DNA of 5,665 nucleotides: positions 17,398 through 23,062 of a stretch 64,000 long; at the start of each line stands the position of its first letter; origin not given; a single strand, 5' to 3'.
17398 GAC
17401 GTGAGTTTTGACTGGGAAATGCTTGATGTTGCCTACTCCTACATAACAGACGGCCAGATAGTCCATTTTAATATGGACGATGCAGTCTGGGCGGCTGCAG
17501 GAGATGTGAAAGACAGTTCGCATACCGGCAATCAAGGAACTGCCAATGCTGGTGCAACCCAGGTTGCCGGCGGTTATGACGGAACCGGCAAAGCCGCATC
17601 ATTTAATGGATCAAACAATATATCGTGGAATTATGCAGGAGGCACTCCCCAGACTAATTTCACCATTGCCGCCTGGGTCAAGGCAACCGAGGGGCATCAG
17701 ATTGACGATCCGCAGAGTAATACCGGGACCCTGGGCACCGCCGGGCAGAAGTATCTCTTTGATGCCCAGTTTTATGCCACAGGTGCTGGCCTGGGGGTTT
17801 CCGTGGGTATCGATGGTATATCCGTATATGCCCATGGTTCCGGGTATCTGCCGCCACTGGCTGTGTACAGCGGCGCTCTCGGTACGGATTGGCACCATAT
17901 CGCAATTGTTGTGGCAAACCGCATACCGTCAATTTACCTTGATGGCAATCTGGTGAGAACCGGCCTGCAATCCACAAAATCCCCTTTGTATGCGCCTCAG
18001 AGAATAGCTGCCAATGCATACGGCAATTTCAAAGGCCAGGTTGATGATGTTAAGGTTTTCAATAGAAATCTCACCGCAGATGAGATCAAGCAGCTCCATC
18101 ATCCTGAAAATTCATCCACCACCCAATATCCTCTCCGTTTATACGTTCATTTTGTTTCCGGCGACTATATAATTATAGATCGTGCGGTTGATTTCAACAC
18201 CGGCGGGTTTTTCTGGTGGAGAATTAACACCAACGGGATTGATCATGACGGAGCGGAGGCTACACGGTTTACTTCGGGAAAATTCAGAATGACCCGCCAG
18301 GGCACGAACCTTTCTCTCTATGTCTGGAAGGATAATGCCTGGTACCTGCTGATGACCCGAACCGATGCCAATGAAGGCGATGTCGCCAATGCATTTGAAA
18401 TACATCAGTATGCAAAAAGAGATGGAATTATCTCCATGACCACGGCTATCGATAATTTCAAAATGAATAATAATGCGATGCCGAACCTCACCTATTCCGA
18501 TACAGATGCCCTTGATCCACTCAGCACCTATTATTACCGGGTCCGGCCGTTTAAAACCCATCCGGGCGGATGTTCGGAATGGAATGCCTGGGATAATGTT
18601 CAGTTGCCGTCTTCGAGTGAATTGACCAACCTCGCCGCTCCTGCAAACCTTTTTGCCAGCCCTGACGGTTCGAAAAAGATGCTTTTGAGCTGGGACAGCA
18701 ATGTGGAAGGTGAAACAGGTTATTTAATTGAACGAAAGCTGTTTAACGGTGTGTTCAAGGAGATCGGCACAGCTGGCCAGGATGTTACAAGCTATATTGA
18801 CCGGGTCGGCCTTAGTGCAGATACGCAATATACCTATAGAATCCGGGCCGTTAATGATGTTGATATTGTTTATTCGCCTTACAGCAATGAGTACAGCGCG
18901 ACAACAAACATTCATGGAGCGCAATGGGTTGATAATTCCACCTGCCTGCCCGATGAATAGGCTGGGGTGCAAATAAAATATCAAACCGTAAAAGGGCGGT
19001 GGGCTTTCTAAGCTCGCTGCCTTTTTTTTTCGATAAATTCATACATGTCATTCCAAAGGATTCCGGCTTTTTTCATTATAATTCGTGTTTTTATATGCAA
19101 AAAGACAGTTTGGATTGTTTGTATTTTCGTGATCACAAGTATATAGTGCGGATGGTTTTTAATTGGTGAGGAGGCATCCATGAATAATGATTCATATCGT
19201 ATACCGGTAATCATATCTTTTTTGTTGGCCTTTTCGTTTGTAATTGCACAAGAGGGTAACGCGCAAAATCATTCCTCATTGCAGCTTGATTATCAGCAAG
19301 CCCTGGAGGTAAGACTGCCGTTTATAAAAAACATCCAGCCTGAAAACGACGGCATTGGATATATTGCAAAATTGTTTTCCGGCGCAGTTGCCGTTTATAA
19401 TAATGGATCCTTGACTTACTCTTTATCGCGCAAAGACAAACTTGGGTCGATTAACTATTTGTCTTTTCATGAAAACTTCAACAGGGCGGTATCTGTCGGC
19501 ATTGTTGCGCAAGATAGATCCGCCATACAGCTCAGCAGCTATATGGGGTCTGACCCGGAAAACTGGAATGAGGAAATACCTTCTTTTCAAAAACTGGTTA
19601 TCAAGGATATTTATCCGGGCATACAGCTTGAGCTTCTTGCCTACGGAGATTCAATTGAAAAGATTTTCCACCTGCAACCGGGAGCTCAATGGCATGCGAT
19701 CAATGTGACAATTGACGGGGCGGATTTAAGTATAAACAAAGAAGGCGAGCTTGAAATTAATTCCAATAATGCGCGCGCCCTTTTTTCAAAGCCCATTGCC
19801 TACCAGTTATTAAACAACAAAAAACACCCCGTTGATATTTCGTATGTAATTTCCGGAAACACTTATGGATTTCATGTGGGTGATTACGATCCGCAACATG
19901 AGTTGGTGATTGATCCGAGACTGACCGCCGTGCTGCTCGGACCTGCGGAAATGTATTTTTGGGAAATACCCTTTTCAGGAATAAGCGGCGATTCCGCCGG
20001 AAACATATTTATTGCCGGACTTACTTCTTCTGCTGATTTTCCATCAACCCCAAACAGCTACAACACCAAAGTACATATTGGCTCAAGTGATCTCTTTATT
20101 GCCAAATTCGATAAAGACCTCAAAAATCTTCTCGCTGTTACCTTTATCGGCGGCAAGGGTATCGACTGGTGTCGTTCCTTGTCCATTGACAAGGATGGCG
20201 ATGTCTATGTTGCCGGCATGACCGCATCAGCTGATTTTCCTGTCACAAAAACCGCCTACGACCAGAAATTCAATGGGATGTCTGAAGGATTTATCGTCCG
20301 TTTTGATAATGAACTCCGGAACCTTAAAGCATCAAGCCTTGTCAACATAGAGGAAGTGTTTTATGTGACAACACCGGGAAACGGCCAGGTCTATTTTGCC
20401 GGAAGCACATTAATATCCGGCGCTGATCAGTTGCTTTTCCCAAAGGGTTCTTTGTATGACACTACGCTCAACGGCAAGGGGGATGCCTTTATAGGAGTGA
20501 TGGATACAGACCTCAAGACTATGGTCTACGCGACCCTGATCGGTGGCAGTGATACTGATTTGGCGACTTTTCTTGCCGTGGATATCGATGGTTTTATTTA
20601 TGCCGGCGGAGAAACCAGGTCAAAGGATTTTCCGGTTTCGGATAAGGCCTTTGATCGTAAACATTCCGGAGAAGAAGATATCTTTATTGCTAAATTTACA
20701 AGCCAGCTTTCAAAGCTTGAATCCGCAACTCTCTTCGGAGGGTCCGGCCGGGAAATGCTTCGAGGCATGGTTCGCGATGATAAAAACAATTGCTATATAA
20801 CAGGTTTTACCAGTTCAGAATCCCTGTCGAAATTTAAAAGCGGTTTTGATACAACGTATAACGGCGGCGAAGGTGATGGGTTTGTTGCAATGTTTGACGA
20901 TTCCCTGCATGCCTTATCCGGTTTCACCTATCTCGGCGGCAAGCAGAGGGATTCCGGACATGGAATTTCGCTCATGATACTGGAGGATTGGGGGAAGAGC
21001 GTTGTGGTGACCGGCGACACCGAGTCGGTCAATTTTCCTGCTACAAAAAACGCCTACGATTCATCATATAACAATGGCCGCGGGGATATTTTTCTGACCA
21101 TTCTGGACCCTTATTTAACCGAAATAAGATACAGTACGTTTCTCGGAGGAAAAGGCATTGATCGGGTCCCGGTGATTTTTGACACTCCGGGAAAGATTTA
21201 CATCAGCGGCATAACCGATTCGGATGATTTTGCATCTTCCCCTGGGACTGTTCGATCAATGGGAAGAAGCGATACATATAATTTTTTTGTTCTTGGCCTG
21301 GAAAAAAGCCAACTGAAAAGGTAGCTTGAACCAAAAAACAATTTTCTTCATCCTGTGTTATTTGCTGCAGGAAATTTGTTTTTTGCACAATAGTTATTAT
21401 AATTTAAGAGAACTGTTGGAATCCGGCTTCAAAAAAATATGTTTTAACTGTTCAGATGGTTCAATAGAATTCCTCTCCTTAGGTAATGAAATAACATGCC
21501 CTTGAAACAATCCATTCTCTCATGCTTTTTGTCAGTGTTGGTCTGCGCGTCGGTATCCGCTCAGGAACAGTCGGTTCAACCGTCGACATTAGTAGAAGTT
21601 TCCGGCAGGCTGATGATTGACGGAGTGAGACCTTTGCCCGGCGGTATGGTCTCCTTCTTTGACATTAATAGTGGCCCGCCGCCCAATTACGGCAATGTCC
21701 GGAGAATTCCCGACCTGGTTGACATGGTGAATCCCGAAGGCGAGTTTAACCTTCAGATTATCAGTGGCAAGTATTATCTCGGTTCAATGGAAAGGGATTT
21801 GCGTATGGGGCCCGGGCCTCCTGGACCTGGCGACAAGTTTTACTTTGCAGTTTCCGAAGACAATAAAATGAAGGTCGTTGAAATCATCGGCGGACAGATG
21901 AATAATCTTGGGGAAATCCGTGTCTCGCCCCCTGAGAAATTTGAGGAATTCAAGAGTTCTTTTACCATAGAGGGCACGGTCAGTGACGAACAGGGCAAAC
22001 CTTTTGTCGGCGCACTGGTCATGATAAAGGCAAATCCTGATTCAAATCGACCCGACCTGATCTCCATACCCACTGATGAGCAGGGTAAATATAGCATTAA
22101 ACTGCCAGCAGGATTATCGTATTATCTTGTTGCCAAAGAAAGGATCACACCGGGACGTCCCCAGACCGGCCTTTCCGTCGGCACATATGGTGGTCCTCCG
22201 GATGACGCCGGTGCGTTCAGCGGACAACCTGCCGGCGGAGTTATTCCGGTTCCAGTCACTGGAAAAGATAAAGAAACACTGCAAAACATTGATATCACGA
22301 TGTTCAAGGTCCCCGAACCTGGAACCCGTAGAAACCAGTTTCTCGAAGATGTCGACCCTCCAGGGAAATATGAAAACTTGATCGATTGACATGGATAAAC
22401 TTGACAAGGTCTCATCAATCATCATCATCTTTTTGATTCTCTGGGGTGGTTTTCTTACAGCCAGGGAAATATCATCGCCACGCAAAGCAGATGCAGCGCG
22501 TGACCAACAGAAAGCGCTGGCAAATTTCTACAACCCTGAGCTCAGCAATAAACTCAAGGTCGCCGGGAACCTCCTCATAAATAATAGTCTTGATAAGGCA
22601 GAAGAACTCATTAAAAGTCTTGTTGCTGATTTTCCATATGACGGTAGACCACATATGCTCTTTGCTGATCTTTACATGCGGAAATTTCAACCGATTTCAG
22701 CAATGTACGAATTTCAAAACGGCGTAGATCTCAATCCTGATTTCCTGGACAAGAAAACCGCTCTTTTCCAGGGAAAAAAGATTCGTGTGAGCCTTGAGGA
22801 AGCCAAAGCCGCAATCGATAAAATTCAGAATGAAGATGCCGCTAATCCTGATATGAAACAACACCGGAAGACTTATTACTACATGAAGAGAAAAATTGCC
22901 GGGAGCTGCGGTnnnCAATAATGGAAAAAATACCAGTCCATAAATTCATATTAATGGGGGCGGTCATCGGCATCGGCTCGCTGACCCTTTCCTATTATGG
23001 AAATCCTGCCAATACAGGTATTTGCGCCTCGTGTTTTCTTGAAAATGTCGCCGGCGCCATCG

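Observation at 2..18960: Tandem giant genes: a 20-heme cytochrome of more than 1,400 aa abutting a 4,898-aa propeller/lectin/FN3 lipoprotein, a candidate cell-surface electron-transfer and attachment apparatus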

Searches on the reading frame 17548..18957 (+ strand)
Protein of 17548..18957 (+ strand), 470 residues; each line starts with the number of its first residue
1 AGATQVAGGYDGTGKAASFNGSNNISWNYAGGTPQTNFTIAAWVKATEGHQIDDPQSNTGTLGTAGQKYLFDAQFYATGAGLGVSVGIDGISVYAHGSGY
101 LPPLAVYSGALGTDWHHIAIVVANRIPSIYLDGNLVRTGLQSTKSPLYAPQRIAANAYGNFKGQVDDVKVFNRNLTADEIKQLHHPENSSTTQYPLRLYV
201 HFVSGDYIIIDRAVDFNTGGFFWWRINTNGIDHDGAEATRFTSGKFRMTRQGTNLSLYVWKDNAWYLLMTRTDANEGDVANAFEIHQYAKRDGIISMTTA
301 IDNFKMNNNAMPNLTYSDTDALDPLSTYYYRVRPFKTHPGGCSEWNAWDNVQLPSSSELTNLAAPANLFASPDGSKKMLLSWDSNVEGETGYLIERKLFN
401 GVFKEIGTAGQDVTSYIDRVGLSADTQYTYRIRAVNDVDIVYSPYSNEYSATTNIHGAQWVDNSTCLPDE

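Call 51: search_protein_families(library=pfam, proteins=[window:17548-18957:+], max_evalue=0.01)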
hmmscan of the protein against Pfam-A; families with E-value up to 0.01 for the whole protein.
window:17548-18957:+ (470 aa): 4 families
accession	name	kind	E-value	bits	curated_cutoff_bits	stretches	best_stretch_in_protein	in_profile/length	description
PF13385.13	Laminin_G_3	-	1.2e-14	55.2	27.6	1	21-181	3-151/151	Concanavalin A-like lectin/glucanases superfamily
PF00041.27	fn3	-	9.8e-06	26.1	25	1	364-438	2-72/84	Fibronectin type III domain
PF16656.11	Pur_ac_phosph_N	-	0.00024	22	30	0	421-453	67-93/93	Purple acid Phosphatase, N-terminal domain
PF16655.11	PhoD_N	-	0.0053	17.7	30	0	408-436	52-80/90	PhoD-like phosphatase, N-terminal domain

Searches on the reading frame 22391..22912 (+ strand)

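Call 12: search_protein_families(library=pfam, proteins=[window:22391-22912:+], max_evalue=0.001)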
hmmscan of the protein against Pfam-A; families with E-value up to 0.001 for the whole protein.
window:22391-22912:+ (174 aa): 0 families

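Call 81: search_protein_families(library=pfam, proteins=[window:22391-22912:+], max_evalue=0.01)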
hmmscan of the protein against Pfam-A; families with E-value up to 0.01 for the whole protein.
window:22391-22912:+ (174 aa): 1 family
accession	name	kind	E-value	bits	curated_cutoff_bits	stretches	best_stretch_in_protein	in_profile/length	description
PF14559.12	TPR_19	-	0.01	16.6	25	0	62-97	2-37/68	Tetratricopeptide repeat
